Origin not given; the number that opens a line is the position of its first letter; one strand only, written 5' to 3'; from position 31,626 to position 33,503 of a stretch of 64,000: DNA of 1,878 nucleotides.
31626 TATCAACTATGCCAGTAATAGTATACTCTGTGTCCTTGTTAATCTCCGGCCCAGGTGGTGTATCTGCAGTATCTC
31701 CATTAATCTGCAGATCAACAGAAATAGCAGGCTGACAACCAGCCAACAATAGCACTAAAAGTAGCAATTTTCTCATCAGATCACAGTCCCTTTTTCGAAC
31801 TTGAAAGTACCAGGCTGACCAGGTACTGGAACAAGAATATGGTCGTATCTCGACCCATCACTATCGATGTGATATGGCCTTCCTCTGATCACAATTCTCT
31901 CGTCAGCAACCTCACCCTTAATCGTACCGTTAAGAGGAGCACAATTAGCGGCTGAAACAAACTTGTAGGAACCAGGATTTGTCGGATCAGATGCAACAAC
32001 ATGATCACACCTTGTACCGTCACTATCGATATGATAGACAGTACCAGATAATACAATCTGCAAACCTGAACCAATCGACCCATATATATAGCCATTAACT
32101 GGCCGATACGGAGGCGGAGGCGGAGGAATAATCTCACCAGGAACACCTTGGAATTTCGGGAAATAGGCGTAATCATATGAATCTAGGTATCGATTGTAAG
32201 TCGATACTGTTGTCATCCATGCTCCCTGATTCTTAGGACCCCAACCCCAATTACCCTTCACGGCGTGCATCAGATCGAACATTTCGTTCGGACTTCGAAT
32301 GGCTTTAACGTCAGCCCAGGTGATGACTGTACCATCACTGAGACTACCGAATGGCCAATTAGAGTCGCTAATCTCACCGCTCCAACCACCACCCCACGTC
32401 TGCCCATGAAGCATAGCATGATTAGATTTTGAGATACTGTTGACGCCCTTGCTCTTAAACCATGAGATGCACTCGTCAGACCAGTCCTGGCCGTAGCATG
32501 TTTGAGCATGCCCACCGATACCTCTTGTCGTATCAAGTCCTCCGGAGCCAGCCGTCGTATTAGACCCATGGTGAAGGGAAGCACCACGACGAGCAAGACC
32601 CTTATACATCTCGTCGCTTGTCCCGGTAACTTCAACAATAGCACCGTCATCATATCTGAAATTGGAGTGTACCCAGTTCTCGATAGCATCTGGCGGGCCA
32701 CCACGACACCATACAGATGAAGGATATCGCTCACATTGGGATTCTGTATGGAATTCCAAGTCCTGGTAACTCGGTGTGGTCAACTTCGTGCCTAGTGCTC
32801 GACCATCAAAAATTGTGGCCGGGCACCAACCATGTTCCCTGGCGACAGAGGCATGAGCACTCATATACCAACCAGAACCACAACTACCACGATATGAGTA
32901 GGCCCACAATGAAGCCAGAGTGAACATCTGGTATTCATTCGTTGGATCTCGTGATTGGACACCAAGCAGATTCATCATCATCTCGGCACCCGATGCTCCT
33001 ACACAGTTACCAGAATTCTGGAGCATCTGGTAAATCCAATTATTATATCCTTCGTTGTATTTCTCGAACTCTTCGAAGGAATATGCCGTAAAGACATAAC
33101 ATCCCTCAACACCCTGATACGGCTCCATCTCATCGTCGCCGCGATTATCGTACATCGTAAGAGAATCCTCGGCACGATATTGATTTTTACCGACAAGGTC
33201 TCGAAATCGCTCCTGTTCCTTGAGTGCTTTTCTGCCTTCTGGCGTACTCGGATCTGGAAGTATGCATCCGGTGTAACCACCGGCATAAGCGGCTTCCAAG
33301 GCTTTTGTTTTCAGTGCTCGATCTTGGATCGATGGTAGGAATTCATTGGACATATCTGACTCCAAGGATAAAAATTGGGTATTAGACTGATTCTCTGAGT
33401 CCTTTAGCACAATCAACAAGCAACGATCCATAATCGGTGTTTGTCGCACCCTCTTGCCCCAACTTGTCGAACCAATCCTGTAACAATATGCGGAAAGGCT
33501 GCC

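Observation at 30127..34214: Late lipoprotein / cysteine protease / lipoprotein-metallopeptidase triad: a possible protease-based envelope-attack module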

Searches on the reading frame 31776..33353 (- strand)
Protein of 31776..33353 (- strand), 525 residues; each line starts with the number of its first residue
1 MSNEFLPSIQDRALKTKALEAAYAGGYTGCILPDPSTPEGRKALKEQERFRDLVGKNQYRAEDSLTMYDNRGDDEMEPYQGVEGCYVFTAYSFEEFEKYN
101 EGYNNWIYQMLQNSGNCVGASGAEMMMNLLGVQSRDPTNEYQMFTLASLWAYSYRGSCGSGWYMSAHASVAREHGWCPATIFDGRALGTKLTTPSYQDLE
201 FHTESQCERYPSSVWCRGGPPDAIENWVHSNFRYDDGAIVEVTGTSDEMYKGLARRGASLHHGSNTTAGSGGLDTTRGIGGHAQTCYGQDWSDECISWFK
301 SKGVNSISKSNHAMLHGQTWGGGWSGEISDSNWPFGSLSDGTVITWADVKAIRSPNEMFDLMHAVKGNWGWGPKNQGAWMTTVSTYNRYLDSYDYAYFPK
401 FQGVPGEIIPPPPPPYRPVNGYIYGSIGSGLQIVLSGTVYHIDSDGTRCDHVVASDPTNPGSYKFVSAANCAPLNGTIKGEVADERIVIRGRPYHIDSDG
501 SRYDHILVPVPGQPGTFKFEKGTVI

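Call 3: search_protein_families(library=pfam, proteins=[window:31776-33353:-], max_evalue=0.01)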
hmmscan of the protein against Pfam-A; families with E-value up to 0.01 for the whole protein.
window:31776-33353:- (525 aa): 0 families

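Call 4: search_protein_families(library=phrogs, proteins=[window:31776-33353:-], max_evalue=0.01)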
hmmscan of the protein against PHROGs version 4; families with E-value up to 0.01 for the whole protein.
window:31776-33353:- (525 aa): 0 families

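Call 10: find_homologous_proteins(query=window:31776-33353:-)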
Query window:31776-33353:- (525 aa): 27 proteins with E <= 0.001 among 5980 candidates.
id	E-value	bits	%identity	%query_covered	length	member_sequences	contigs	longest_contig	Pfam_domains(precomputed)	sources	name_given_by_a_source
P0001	0.0e+0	1261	100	100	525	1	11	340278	-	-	-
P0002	3.5e-209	714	83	69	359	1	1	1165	-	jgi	jgi:hypothetical protein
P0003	1.4e-139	485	51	77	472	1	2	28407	-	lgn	-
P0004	3.0e-139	484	47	88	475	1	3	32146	-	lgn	-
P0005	4.3e-138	480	48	86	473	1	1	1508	PF00881.30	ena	-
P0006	6.6e-135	469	48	88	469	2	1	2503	-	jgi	-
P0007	8.0e-129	449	48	79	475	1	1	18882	-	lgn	-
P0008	4.8e-127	443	46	89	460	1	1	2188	-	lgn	-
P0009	1.5e-118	415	46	79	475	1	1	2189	-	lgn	-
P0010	4.4e-118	414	44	88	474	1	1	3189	-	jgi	jgi:hypothetical protein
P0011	6.3e-115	403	43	89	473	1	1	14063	-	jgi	jgi:hypothetical protein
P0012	2.4e-83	299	39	76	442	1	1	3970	-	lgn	-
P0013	9.5e-70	254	36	79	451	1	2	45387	-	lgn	-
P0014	1.1e-68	251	35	75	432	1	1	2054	-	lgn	-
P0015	7.0e-67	245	37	75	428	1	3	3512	-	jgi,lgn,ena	-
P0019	1.2e-61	227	36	68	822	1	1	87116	PF05203.22,PF14890.12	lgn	-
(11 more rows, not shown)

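Call 13: find_encoding_contigs(protein=P0019, flank=10000, max_places=2)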
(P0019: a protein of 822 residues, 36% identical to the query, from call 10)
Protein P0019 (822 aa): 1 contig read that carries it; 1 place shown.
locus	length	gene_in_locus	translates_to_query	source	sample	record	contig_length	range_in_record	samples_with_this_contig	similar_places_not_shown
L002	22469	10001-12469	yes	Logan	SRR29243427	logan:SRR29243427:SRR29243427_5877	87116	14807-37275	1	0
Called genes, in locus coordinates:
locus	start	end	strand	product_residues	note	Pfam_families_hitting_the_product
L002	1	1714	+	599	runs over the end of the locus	PF03796:DnaB_C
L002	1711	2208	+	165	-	-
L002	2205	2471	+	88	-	-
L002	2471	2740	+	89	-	-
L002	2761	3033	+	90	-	-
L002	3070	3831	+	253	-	-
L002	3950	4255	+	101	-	-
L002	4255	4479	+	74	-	-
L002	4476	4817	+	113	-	PF03692:CxxCxxCC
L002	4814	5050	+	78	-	-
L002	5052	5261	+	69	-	-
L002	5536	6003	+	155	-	-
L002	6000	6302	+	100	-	-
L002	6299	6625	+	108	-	-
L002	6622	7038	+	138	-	-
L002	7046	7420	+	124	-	-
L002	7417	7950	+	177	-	PF10755:DUF2585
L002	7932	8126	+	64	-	-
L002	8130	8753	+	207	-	-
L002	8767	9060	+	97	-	-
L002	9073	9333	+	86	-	-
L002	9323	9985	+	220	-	-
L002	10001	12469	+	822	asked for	PF05203:Hom_end_hint (faint), PF14890:Intein_splicing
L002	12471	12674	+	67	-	-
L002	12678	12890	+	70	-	-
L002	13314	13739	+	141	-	-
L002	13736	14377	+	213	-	PF13578:Methyltransf_24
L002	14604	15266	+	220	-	-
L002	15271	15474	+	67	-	-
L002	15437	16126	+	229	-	-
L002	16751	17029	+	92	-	-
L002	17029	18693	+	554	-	-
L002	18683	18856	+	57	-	-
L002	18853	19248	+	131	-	-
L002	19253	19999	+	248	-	PF04055:Radical_SAM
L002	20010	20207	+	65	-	-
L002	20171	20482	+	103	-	-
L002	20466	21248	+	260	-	PF13489:Methyltransf_23 (weak), PF08242:Methyltransf_12 (weak)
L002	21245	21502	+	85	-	-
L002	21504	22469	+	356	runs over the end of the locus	-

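Call 14: find_encoding_contigs(protein=P0004, flank=10000, max_places=2)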
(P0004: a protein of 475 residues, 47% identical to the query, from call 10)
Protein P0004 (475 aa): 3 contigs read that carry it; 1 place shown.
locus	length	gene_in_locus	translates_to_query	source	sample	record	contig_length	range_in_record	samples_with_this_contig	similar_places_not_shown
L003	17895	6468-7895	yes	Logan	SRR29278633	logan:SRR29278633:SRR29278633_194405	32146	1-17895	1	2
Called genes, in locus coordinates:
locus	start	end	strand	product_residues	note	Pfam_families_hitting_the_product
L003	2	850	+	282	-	?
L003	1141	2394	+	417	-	-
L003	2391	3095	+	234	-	PF00413:Peptidase_M10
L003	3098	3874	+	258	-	-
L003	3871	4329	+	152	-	-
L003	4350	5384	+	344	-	PF00082:Peptidase_S8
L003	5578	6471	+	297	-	-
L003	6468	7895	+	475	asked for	-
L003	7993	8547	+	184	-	-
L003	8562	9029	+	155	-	-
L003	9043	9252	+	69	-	-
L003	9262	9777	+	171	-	-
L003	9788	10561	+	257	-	-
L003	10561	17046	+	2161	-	PF14528:LAGLIDADG_3 (faint), PF00562:RNA_pol_Rpb2_6, PF00623:RNA_pol_Rpb1_2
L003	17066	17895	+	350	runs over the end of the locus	-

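Call 15: find_encoding_contigs(protein=P0013, flank=10000, max_places=2)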
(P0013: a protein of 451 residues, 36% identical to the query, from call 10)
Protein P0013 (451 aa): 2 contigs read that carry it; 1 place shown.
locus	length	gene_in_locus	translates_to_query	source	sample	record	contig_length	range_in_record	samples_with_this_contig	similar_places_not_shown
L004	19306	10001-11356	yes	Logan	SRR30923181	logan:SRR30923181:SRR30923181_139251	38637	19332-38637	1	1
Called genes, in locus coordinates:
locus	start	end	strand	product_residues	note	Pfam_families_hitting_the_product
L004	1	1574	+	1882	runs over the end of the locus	PF17975:RNR_Alpha, PF21995:RNR-II_ins_dom, PF14890:Intein_splicing (weak), PF05204:Hom_end (weak), PF14528:LAGLIDADG_3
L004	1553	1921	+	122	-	-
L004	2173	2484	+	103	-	-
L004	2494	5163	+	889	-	PF04851:ResIII (faint), PF05203:Hom_end_hint, PF05204:Hom_end (weak), PF00271:Helicase_C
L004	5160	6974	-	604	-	PF05265:DUF723, PF14311:DUF4379 (faint), PF05265:DUF723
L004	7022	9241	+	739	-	PF14528:LAGLIDADG_3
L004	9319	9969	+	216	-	-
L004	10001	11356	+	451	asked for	-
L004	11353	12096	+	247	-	-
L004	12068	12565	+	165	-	-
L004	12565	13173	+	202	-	-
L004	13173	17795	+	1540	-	PF05204:Hom_end (faint), PF14528:LAGLIDADG_3, PF14890:Intein_splicing (weak), PF14528:LAGLIDADG_3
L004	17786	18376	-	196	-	-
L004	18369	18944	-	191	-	-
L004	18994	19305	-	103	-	?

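Call 16: find_encoding_contigs(protein=P0003, flank=10000, max_places=2)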
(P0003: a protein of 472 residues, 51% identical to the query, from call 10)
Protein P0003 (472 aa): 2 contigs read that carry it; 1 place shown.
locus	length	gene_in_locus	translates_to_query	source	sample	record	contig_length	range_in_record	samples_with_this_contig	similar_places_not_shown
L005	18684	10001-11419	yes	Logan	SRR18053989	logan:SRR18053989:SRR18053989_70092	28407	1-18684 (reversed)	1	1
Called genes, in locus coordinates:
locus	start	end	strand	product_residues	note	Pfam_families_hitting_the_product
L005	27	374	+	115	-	-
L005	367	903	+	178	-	PF00989:PAS, PF13426:PAS_9 (weak)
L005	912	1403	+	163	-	-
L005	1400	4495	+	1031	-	PF22547:2H-SAK, PF13298:LigD_N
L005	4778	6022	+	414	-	-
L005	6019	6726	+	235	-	PF00413:Peptidase_M10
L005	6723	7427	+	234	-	-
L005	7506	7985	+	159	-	-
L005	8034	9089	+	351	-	PF00082:Peptidase_S8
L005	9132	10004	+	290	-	-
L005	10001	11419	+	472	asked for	-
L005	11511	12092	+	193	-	-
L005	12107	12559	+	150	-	-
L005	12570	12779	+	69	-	-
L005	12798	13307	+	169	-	-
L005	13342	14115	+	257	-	-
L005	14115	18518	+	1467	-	PF00562:RNA_pol_Rpb2_6, PF00623:RNA_pol_Rpb1_2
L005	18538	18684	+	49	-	?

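Call 17: predict_structure(alignment_id=A1)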
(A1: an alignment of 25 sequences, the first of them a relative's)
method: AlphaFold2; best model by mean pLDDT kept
length: 525 residues; sequences in the alignment: 25
mean_pLDDT: 87.7   pTM: 0.77
mean pLDDT of the five models: 87.7, 83.4, 82.4, 81.8, 80.8
residues with pLDDT >= 90: 315; 70-90: 160; 50-70: 46; < 50: 4
segments of 3 or more residues with pLDDT < 50: 523-525
pLDDT, mean of each block of 10 residues (from residue 1): 66 89 88 92 94 89 85 84 96 95 90 86 97 92 96 84 93 97 93 94 91 89 98 95 94 97 94 93 95 98 98 94 90 97 97 91 94 95 96 91 84 62 73 70 74 76 72 71 69 73 81 84 52
secondary structure, 60 per line:
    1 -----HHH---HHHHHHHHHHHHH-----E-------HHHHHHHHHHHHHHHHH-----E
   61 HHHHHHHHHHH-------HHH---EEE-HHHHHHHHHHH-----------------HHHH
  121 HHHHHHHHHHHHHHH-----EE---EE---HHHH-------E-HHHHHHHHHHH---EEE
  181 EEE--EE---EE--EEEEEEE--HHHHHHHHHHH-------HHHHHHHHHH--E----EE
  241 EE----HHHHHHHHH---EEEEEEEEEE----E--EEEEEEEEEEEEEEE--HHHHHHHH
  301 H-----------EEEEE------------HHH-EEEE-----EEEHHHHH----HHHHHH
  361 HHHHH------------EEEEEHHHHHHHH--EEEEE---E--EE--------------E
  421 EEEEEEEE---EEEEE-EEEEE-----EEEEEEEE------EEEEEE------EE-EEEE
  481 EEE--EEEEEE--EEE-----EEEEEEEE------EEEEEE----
elements in order: H12-24 H38-54 H61-71 E85-87 H89-99 H117-135 H151-154 H164-174 E178-183 E195-201 H204-214 H222-231 E239-242 H247-255 E259-268 E276-290 H293-301 E313-317 E334-337 E343-345 H346-350 H355-365 E378-382 H383-390 E393-397 E420-428 E432-436 E438-442 E448-455 E462-467 E477-483 E486-491 E494-496 E502-509 E516-521

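Call 23: fold_search(model_id=the predicted structure, library=pdb)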
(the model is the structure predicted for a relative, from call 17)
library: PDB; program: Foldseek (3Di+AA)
matches with E <= 10: 500; with E <= 0.001: 10
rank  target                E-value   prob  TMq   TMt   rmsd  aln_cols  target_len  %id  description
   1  1pbh                  6.4e-05  1.00  0.24  0.38  15.5       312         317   12  CRYSTAL STRUCTURE OF HUMAN RECOMBINANT PROCATHEPSIN B AT 3.2 ANGSTROM RESOLUTION (released 1998-02-25)
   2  3ois_A                8.9e-05  1.00  0.29  0.54  11.0       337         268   11  Crystal Structure Xylellain, a cysteine protease from Xylella fastidiosa (released 2011-08-03)
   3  3ois_B                2.6e-04  1.00  0.28  0.52   7.8       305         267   12  Crystal Structure Xylellain, a cysteine protease from Xylella fastidiosa (released 2011-08-03)
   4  4i05                  2.6e-04  1.00  0.26  0.45  11.3       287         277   12  Structure of intermediate processing form of cathepsin B1 from Schistosoma mansoni (released 2014-02-05)
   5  3qt4                  3.9e-04  0.96  0.23  0.36  17.5       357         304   12  Structure of digestive procathepsin L 3 of Tenebrio molitor larval midgut (released 2012-02-22)
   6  4i04_D                5.4e-04  1.00  0.25  0.39   8.7       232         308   13  Structure of zymogen of cathepsin B1 from Schistosoma mansoni (released 2014-02-05)
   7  1mir_A                5.7e-04  0.99  0.25  0.39  16.0       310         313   12  RAT PROCATHEPSIN B (released 1997-01-11)
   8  4i04_C                6.1e-04  1.00  0.25  0.40  10.0       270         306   12  Structure of zymogen of cathepsin B1 from Schistosoma mansoni (released 2014-02-05)
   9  1ito                  6.4e-04  0.96  0.20  0.37  12.6       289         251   10  Crystal Structure Analysis of Bovine Spleen Cathepsin B-E64c complex (released 2003-01-19)
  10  6bjd_C                8.0e-04  0.96  0.24  0.37  17.4       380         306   12  Crystal Structure of Human Calpain-3 Protease Core in Complex with E-64 (released 2018-02-07)
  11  4i04_B                1.4e-03  0.97  0.23  0.37  16.8       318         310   10  Structure of zymogen of cathepsin B1 from Schistosoma mansoni (released 2014-02-05)
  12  5fpw_A                1.4e-03  0.99  0.26  0.43  12.1       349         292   11  proCathepsin B S9 from Trypanosoma congolense (released 2016-02-17)
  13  6a0q_A                1.5e-03  0.98  0.25  0.37  14.7       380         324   12  The crystal structure of Lpg2622_E64 complex (released 2018-09-12)
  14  2p0r_A                1.7e-03  0.93  0.24  0.36  16.7       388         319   12  Structure of Human Calpain 9 in complex with Leupeptin (released 2007-03-20)
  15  6bjd_A                1.9e-03  0.97  0.24  0.36  11.1       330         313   12  Crystal Structure of Human Calpain-3 Protease Core in Complex with E-64 (released 2018-02-07)
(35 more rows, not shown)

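Call 30: find_related_loci(query=A1, collection=viral_contigs, flank=10000)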
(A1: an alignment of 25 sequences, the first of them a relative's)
Query A1 (525 aa) in viral_contigs; peptide patterns used: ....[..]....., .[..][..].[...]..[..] (x = any residue, [..] = any of these).
22 stretches matched a pattern; 1 encode a relative of the query (tblastn E <= 1e-3); 1 distinct loci.
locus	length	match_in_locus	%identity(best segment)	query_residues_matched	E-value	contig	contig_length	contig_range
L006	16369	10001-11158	36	6-407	4e-69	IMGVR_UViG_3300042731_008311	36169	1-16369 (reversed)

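Call 31: find_related_loci(query=A1, collection=metagenome_contigs, flank=10000)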
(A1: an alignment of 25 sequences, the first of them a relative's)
Query A1 (525 aa) in metagenome_contigs; peptide patterns used: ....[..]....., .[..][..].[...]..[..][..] (x = any residue, [..] = any of these).
189 stretches matched a pattern; 10 encode a relative of the query (tblastn E <= 1e-3); 10 distinct loci.
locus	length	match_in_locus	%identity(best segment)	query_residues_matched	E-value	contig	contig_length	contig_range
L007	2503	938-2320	48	6-521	1e-138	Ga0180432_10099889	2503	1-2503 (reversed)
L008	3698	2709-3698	53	6-345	2e-113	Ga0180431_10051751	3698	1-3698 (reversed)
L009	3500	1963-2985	37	15-408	4e-72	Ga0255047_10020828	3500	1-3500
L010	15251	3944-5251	33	13-466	2e-59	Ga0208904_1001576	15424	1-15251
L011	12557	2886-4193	33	13-466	2e-59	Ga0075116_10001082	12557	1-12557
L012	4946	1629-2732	32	18-440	6e-54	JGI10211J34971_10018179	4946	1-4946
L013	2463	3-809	38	113-404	1e-52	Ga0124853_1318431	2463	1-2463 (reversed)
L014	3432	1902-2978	30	2-413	8e-43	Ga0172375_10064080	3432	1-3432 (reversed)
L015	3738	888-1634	28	116-409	2e-22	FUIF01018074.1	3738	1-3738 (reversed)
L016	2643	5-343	32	257-404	3e-15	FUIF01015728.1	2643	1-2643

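Call 36: search_dna_similar(query=P0001, collection=phages, mode=protein, max_evalue=0.001, max_rows=20)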
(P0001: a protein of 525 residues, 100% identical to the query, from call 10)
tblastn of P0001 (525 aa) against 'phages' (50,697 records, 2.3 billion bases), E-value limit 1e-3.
No match.

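Call 42: search_solved_structures(query=A1, max_evalue=10, show_alignments=2)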
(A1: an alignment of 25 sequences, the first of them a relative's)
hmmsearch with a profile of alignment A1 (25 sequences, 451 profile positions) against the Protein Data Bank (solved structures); distinct sequences matched with E-value up to 10: 0.

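Call 59: search_protein_families(library=phrogs, proteins=[L007:718-906:+, L009:863-1195:+, L013:1451-1705:+, L013:1809-2096:+, L012:689-892:+, L002:12678-12887:+, L004:11353-12093:+, L010:2692-3138:+, L005:4778-6019:+, L013:1195-1455:+], max_evalue=0.01)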
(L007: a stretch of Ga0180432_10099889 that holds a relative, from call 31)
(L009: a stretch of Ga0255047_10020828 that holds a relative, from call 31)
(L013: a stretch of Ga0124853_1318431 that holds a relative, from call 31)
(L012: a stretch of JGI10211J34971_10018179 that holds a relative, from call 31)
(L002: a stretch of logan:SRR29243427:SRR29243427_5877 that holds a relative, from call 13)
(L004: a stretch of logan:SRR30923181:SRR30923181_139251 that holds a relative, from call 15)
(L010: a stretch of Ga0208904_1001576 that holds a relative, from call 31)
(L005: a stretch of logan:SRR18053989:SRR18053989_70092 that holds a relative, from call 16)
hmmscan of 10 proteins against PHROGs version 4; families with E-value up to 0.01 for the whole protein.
L007:718-906:+ (63 aa): 0 families

L009:863-1195:+ (111 aa): 0 families

L013:1451-1705:+ (85 aa): 0 families

L013:1809-2096:+ (96 aa): 2 families
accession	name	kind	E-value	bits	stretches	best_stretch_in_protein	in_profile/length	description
phrog_6098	-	unknown function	0.002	19.5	1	18-72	18-70/78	-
phrog_1158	-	tail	0.0093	16.6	1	19-78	72-136/205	tail assembly chaperone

L012:689-892:+ (68 aa): 0 families

L002:12678-12887:+ (70 aa): 0 families

L004:11353-12093:+ (247 aa): 0 families

L010:2692-3138:+ (149 aa): 0 families

L005:4778-6019:+ (414 aa): 1 family
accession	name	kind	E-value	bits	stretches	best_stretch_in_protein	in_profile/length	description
phrog_16894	-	unknown function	0.002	19.3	1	374-414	21-60/61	-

L013:1195-1455:+ (87 aa): 0 families

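Call 60: search_protein_families(library=pfam, proteins=[L007:718-906:+, L009:863-1195:+, L013:1451-1705:+, L013:1809-2096:+, L012:689-892:+, L002:12678-12887:+, L004:11353-12093:+, L010:2692-3138:+, L005:4778-6019:+, L012:2841-3257:+], max_evalue=0.01)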
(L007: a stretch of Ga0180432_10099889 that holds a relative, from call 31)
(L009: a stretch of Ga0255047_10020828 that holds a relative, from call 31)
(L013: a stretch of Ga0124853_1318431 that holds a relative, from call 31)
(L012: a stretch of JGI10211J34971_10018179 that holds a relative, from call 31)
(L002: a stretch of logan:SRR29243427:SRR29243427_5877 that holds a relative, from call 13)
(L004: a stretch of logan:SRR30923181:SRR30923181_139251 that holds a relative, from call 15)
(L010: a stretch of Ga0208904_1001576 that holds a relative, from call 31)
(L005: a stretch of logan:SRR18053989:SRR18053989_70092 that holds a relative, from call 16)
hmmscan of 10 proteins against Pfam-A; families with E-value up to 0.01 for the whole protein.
L007:718-906:+ (63 aa): 0 families

L009:863-1195:+ (111 aa): 0 families

L013:1451-1705:+ (85 aa): 0 families

L013:1809-2096:+ (96 aa): 0 families

L012:689-892:+ (68 aa): 0 families

L002:12678-12887:+ (70 aa): 0 families

L004:11353-12093:+ (247 aa): 0 families

L010:2692-3138:+ (149 aa): 0 families

L005:4778-6019:+ (414 aa): 0 families

L012:2841-3257:+ (139 aa): 0 families

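Call 78: search_protein_representatives(alignment_id=A1)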
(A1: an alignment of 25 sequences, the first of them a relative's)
Query: 25 sequences, 451 profile positions. Proteins with E-value up to 0.001 (for the whole library): 78; up to 1e-10: 68; up to 1e-30: 38. The best 78 are listed.
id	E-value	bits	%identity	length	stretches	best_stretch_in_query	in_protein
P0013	2.0e-173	593.7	-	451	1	3-450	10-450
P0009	1.8e-171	587.3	-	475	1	9-450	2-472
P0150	7.1e-158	542.5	-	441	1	3-450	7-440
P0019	1.1e-150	518.8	-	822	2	118-449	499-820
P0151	7.8e-136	469.9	-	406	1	14-449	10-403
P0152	1.8e-126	439.0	-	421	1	3-442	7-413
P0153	2.2e-125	435.4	-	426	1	3-450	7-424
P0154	2.7e-125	435.1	-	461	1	17-450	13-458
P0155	1.7e-121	422.6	-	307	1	3-311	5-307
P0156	7.0e-121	420.6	-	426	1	3-449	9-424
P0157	3.6e-109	382.0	-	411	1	3-401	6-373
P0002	4.5e-106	371.7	-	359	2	166-447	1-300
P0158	1.4e-104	366.9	-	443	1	14-430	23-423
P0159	3.7e-103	362.1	-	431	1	5-450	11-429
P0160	1.1e-98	347.4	-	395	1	7-400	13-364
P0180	1.1e-34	136.4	-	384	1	22-388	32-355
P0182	9.5e-34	133.4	-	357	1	22-387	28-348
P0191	1.6e-21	93.1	-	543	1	27-392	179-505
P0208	3.1e-12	62.4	-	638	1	106-393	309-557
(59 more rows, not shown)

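Call 79: find_encoding_contigs(protein=P0180, flank=6000, max_places=2)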
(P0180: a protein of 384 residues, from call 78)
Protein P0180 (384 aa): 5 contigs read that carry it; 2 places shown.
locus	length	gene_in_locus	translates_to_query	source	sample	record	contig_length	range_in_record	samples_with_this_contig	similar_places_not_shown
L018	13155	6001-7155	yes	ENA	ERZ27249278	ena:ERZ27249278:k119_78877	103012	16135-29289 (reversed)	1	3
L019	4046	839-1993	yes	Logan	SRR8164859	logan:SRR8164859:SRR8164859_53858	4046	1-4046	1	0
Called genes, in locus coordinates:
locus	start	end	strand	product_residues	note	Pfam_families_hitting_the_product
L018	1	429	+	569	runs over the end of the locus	PF00270:DEAD (weak), PF04851:ResIII, PF13604:AAA_30 (weak), PF18766:SWI2_SNF2, PF00271:Helicase_C (weak)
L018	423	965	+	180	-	-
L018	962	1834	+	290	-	PF02739:5_3_exonuc_N, PF01367:5_3_exonuc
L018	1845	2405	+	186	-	PF06941:NT5C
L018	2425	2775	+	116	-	-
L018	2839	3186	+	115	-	PF24608:PDDEXK_15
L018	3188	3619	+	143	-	-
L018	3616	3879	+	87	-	-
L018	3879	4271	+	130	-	PF03118:RNA_pol_A_CTD (weak)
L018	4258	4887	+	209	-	-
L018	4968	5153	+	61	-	-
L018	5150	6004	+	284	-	-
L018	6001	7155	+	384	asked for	-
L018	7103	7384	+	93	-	-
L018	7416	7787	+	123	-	-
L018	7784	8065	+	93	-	-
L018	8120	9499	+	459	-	-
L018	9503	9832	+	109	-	PF14359:DUF4406, PF24963:DUF7768 (weak)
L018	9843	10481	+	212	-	PF18909:dGTP_diPhyd_N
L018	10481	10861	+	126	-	PF01503:PRA-PH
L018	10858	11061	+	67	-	-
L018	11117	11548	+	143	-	PF00436:SSB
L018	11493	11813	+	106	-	-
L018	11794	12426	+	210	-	PF00092:VWA (weak), PF13519:VWA_2 (weak)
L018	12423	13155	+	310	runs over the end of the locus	PF01555:N6_N4_Mtase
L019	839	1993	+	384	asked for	-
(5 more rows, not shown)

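Call 80: find_encoding_contigs(protein=P0182, flank=6000, max_places=2)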
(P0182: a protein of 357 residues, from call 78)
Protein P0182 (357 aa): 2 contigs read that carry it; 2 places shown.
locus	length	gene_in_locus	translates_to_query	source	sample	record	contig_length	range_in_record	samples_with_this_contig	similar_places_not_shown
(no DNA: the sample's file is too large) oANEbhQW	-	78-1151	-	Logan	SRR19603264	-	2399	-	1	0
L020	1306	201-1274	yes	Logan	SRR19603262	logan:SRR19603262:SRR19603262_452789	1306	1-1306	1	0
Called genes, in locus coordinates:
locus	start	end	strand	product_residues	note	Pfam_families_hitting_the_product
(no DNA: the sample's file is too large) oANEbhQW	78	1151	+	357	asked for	-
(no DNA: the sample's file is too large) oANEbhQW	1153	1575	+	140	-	-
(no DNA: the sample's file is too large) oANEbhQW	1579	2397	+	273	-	?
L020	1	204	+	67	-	?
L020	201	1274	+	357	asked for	-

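Call 81: find_encoding_contigs(protein=P0150, flank=8000, max_places=2)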
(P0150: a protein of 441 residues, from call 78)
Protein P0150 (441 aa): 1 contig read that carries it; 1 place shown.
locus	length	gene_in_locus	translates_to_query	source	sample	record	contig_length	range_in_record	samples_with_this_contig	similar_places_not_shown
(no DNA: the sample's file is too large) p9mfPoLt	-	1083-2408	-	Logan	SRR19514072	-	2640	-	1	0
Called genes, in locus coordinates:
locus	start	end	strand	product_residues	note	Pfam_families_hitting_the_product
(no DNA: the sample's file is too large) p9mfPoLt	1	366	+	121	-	?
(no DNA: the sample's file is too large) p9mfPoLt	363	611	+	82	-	-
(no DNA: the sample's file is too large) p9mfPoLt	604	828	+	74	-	-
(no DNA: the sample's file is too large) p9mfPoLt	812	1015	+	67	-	-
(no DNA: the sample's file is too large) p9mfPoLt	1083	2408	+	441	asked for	-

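Call 89: search_protein_families(library=pfam, proteins=[L005:5971-6723:+, L005:6723-7424:+, L005:7506-7982:+, L005:8034-9086:+, L005:27-371:+, L018:7103-7381:+, L018:7416-7784:+, L018:7784-8062:+, L018:8120-9496:+, L018:4258-4884:+], max_evalue=0.01)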
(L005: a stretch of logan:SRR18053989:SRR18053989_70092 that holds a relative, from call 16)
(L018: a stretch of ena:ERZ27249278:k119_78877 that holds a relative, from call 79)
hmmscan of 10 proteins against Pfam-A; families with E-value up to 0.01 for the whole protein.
L005:5971-6723:+ (251 aa): 2 families
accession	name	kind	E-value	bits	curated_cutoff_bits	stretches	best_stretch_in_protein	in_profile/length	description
PF00413.30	Peptidase_M10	-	4.5e-23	82.3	24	1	110-248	21-159/159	Matrixin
PF01471.23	PG_binding_1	-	0.00016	22.2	23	1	39-63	33-57/57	Putative peptidoglycan binding domain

L005:6723-7424:+ (234 aa): 0 families

L005:7506-7982:+ (159 aa): 0 families

L005:8034-9086:+ (351 aa): 1 family
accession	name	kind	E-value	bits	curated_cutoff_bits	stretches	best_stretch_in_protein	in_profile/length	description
PF00082.27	Peptidase_S8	-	1.5e-50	172.6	21.8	1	47-296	1-288/288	Subtilase family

L005:27-371:+ (115 aa): 1 family
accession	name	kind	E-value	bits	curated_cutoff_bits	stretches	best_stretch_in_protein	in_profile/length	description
PF13347.12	MFS_2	-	0.0047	15.9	27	1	8-89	261-339/427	MFS/sugar transport protein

L018:7103-7381:+ (93 aa): 0 families

L018:7416-7784:+ (123 aa): 0 families

L018:7784-8062:+ (93 aa): 0 families

L018:8120-9496:+ (459 aa): 1 family
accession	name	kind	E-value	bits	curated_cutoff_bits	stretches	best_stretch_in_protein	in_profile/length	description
PF13556.12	HTH_30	-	0.0008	19.6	27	1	8-44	1-38/59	PucR C-terminal helix-turn-helix domain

L018:4258-4884:+ (209 aa): 0 families
